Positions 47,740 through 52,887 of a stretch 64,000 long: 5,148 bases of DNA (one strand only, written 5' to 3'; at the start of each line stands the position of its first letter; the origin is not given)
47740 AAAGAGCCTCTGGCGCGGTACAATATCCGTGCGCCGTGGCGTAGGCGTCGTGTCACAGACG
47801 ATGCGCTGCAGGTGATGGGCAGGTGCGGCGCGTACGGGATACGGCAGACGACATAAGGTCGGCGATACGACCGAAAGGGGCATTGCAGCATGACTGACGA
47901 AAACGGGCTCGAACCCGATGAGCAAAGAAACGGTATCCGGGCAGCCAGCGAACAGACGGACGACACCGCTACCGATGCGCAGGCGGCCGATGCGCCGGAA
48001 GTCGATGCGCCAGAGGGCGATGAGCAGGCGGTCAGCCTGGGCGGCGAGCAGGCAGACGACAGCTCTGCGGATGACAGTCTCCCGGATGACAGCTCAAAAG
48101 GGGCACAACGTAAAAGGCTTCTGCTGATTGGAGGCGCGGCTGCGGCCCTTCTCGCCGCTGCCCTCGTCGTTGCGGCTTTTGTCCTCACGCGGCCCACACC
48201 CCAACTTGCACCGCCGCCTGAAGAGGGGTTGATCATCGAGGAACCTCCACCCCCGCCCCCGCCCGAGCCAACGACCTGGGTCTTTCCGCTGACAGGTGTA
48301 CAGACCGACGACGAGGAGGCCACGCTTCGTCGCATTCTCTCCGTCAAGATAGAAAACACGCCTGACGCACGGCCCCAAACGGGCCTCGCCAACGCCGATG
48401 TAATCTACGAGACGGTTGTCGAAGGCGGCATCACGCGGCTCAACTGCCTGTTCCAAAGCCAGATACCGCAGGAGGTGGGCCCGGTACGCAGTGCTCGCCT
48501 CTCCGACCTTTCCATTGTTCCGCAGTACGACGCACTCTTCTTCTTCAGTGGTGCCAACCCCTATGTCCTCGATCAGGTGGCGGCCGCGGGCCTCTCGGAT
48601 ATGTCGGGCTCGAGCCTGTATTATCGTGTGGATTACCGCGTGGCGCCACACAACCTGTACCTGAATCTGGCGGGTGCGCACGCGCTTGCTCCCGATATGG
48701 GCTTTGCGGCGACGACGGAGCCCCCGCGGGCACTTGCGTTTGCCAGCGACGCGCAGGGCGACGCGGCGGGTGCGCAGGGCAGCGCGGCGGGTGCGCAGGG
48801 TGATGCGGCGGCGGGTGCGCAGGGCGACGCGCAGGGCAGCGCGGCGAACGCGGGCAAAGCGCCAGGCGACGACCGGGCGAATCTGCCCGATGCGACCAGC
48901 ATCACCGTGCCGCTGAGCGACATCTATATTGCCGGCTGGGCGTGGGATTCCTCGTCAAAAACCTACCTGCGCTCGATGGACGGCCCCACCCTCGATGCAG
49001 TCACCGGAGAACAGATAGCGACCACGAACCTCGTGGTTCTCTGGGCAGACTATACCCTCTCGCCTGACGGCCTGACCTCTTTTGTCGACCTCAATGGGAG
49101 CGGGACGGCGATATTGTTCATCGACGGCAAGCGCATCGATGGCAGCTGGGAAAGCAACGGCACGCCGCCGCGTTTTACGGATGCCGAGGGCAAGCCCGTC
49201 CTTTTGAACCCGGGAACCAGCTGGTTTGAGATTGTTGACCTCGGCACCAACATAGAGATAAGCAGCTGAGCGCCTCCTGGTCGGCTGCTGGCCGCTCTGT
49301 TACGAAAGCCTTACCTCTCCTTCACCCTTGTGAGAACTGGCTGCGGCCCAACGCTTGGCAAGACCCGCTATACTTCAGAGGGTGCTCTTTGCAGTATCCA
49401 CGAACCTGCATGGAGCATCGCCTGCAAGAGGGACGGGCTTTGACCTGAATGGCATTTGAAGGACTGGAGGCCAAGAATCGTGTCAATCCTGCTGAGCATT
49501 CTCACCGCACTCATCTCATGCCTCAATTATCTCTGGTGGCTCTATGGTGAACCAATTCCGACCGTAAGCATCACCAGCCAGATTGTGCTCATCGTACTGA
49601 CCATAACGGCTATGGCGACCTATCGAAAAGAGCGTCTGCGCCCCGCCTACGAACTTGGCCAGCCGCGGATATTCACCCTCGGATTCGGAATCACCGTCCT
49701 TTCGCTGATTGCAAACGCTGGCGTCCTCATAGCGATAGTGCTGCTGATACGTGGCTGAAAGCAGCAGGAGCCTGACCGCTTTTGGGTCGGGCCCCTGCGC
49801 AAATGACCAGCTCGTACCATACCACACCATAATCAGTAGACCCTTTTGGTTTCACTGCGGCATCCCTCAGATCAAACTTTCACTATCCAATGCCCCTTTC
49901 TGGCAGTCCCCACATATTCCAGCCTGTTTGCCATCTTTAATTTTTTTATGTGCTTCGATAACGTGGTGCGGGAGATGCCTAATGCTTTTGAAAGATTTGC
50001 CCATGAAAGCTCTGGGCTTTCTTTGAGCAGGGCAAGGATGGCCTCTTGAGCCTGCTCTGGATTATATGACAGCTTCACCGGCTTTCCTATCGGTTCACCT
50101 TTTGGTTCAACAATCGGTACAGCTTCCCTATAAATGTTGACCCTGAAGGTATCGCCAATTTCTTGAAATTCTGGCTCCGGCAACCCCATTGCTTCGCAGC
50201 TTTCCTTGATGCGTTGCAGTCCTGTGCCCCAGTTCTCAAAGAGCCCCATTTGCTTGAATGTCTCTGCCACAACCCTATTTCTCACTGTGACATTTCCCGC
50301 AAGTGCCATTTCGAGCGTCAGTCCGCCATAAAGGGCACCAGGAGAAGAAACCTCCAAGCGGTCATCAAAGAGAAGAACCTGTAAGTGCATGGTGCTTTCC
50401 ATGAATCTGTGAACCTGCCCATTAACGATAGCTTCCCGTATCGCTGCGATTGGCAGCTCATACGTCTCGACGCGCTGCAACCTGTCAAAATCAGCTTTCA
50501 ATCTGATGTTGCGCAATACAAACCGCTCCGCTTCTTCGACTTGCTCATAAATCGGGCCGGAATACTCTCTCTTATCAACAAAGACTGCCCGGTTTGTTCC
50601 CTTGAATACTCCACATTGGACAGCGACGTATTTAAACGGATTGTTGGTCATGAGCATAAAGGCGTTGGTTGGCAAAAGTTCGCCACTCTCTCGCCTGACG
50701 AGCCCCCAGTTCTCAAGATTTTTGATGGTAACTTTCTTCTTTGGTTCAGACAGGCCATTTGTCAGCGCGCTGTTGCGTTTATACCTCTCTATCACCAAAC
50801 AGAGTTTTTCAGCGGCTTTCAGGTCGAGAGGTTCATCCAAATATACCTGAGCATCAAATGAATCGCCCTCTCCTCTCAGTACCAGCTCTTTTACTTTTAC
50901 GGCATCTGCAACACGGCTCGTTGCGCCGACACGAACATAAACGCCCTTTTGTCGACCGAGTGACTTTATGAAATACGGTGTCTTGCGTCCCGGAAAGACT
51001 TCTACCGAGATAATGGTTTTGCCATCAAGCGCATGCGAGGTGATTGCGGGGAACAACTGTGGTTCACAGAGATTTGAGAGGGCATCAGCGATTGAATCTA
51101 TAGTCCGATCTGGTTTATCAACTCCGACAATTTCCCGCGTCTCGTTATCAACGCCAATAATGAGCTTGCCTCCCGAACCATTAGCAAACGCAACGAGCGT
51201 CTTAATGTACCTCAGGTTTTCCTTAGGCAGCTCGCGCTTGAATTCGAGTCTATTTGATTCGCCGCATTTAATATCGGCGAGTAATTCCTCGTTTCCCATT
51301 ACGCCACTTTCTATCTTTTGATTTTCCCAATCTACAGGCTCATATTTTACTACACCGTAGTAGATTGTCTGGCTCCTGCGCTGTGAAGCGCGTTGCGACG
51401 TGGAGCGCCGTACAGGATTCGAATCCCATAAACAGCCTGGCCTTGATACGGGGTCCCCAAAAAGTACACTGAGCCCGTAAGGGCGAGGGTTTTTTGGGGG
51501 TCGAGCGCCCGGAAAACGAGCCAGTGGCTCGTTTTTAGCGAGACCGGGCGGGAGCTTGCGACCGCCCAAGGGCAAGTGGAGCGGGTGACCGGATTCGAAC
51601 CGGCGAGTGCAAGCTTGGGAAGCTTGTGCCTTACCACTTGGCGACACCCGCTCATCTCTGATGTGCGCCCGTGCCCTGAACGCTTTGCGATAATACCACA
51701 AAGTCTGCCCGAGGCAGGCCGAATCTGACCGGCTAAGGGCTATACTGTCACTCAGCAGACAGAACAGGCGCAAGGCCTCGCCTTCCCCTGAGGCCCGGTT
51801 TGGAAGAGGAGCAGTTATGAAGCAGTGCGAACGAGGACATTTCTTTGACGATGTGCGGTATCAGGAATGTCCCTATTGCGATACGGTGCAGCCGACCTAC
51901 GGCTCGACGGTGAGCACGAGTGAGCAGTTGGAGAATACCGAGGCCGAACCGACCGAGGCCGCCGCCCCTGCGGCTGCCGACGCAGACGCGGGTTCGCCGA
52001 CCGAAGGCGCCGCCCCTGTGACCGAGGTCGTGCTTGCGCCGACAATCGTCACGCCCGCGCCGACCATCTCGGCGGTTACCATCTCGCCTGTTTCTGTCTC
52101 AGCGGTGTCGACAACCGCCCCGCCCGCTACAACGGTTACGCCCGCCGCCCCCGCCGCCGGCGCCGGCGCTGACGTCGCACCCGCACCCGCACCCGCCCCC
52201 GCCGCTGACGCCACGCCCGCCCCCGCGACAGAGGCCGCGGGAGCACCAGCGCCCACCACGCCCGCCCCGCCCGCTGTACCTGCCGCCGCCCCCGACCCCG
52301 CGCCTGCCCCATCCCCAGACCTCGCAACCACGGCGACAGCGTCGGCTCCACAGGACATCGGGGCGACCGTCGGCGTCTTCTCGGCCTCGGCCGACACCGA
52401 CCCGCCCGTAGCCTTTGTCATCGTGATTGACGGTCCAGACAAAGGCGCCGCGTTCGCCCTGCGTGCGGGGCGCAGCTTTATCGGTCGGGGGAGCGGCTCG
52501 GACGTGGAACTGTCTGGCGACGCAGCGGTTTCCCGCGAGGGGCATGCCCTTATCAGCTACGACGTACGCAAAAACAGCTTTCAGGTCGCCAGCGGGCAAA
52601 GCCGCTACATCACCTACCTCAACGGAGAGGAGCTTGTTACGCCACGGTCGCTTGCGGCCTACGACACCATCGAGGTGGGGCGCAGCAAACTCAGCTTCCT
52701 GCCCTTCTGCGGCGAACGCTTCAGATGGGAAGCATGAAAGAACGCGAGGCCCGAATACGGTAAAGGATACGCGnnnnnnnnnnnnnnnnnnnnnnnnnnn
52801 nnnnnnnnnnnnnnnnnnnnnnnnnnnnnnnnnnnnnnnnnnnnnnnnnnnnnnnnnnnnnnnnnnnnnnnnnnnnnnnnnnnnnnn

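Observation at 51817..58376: Five-gene Thr-phosphorylation module: Zn-ribbon-FHA, PP2C, trypsin-TM-FHA, degenerate PP2C, Zn-ribbon Ser/Thr kinase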

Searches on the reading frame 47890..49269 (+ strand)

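Call 66: search_protein_families(library=pfam, proteins=[window:47890-49269:+], max_evalue=0.001)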
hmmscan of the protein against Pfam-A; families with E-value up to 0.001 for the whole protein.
window:47890-49269:+ (459 aa): 2 families
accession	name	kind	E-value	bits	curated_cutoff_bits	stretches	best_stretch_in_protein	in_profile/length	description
PF11258.13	DUF3048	-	6.9e-41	140.3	25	1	134-265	1-140/148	Protein of unknown function (DUF3048) N-terminal domain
PF17479.7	DUF3048_C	-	5.6e-20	72.3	25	1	348-445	11-113/114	Protein of unknown function (DUF3048) C-terminal domain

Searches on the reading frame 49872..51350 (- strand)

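Call 66: search_protein_families(library=pfam, proteins=[window:49872-51350:-], max_evalue=0.001)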
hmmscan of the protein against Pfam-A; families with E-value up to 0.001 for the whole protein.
window:49872-51350:- (492 aa): 9 families
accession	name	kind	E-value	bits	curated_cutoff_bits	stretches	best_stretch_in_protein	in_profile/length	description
PF13749.12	HATPase_c_4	-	4.2e-24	84.8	26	1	322-405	3-88/89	Putative ATP-dependent DNA helicase recG C-terminal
PF04326.19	SLFN_AlbA_2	-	9.6e-24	84.6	25.3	1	31-148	1-117/118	Schlafen, AlbA_2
PF08279.18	HTH_11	-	2.6e-08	34.1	25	1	435-475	2-43/55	HTH domain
PF13412.12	HTH_24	-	7.4e-08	32.3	21.9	1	436-472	6-42/48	Winged helix-turn-helix DNA-binding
PF12802.13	MarR_2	-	1.9e-05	25.2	27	0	437-472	9-45/61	MarR family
PF12840.13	HTH_20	-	4.3e-05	23.8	27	1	437-472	8-43/51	Helix-turn-helix domain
PF01047.28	MarR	-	9e-05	22.7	24.6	1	434-474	4-44/59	MarR family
PF01022.26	HTH_5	-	0.00012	22.4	22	1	438-474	7-42/47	Bacterial regulatory protein, arsR family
PF13404.12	HTH_AsnC-type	-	0.00013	22.1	27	1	437-472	7-42/42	AsnC-type helix-turn-helix domain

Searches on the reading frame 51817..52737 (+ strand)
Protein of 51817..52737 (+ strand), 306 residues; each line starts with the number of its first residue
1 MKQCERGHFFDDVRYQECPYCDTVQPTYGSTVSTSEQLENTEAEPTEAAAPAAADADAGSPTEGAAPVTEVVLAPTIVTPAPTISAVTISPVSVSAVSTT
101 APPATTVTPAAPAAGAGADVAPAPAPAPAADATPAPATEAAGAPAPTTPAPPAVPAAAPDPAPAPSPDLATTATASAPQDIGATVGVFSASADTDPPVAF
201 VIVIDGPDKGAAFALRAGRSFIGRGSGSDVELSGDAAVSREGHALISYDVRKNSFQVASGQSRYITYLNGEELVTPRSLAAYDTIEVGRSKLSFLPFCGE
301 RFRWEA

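Call 4: search_protein_families(library=pfam, proteins=[window:51817-52737:+], max_evalue=0.1)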
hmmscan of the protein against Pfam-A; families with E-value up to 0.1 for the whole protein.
window:51817-52737:+ (306 aa): 2 families
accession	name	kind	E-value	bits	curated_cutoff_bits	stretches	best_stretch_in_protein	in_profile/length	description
PF16697.10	Yop-YscD_cpl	-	1.2e-08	35.5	33.2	1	203-294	2-90/94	Inner membrane component of T3SS, cytoplasmic domain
PF00498.31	FHA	-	7.8e-06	26.7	20.7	1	222-288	3-67/67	FHA domain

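Call 5: search_protein_families(library=ncbifam, proteins=[window:51817-52737:+], max_evalue=0.1)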
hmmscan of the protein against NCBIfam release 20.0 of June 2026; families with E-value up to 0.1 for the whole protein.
window:51817-52737:+ (306 aa): 3 families
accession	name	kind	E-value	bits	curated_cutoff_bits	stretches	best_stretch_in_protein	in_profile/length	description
NF041660.2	oxygluDhInhib_OdhI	equivalog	7.7e-08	32.3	200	1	193-295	31-128/130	oxoglutarate dehydrogenase inhibitor Odhl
NF049868.1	FhaB_Rv0019c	equivalog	6.6e-07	29.5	125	1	198-292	66-156/158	FHA domain-containing protein FhaB/FipA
NF052573.1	HisKinEspAMyxo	equivalog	0.00065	17.8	1400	1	209-289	37-113/755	serine histidine kinase EspA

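Call 30: search_protein_families(library=padloc, proteins=[window:51817-52737:+], max_evalue=0.01)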
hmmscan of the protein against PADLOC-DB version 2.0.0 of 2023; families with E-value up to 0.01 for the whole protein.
window:51817-52737:+ (306 aa): 0 families

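Call 52: search_solved_structures(query=window:51817-52737:+, max_evalue=0.01, show_alignments=2)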
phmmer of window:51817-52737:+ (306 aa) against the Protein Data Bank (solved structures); distinct sequences matched with E-value up to 0.01: 8.
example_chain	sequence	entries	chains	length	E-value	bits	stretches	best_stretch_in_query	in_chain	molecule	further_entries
2kkl_A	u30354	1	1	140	3.4e-06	30.3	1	177-296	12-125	Uncharacterized protein Mb1858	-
2kfu_A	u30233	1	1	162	9e-06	28.9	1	177-296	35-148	Rv1827 pThr 22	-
6i2p_D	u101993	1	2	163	9.1e-06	28.9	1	177-296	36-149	Glycogen accumulation regulator GarA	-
7rj3_A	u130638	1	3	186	1.3e-05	28.3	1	177-296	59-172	Glycogen accumulation regulator GarA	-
8p5x_G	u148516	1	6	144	1.7e-05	28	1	164-296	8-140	Oxoglutarate dehydrogenase inhibitor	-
2kb3_A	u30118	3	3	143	1.8e-05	27.9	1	164-296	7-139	Oxoglutarate dehydrogenase inhibitor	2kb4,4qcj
8p5r_G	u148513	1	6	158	0.00016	24.8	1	184-295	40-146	Glycogen accumulation regulator GarA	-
6i2q_B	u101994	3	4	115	0.00035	23.6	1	199-295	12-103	Glycogen accumulation regulator GarA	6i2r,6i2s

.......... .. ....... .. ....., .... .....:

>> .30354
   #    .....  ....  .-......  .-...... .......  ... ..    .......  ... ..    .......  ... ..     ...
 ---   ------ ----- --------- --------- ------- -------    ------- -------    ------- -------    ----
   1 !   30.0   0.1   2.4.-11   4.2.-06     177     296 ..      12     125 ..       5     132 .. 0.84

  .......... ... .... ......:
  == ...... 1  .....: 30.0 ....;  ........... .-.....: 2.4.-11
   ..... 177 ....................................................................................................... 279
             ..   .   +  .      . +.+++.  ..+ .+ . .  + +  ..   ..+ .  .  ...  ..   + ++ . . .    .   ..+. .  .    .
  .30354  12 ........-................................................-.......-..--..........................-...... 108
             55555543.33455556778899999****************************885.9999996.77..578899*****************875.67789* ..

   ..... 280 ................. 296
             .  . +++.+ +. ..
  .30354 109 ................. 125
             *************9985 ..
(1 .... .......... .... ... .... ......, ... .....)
